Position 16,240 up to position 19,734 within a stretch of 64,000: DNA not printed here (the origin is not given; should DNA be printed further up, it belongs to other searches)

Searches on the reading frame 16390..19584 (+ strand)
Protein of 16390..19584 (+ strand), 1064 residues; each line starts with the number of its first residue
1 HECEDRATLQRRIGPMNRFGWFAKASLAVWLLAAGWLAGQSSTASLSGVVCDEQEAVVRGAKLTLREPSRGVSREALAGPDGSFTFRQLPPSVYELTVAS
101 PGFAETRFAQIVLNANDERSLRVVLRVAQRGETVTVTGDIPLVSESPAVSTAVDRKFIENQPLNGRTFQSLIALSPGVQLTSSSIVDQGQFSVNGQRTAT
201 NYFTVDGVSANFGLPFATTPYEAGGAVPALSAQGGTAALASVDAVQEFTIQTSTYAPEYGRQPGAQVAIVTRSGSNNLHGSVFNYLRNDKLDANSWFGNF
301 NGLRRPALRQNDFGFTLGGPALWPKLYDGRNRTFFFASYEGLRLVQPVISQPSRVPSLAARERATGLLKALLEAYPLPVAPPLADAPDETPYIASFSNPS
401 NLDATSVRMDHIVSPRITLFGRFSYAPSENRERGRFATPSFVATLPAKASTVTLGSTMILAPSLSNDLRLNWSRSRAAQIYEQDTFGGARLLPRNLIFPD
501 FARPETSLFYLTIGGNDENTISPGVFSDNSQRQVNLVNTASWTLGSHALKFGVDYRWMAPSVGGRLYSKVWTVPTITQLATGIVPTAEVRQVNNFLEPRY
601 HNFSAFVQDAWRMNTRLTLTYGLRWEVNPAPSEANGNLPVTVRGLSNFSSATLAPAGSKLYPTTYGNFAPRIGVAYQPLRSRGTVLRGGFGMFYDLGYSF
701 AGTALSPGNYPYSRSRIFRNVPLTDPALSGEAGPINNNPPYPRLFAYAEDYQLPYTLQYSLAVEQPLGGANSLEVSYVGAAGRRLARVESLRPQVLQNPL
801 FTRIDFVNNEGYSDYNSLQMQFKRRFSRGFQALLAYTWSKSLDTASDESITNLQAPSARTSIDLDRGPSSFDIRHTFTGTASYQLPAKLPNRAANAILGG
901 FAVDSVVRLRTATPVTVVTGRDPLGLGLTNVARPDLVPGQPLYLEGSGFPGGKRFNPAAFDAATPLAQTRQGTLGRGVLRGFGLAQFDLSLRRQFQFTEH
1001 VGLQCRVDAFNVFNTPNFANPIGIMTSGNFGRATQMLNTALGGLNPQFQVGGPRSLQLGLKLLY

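Call 70: search_protein_families(library=pfam, proteins=[window:16390-19584:+], max_evalue=0.00001)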
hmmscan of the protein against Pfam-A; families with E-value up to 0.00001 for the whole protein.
window:16390-19584:+ (1064 aa): 3 families
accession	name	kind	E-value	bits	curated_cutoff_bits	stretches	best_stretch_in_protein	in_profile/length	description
PF25183.1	OMP_b-brl_4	-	1e-162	544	30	2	367-1038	122-832/838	Outer membrane beta barrel domain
PF13620.12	CarboxypepD_reg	-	1.3e-15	57.9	32.3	1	45-125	1-81/82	Carboxypeptidase regulatory-like domain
PF07715.20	Plug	-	3e-06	28.1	23.9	1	144-261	3-101/107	TonB-dependent Receptor Plug Domain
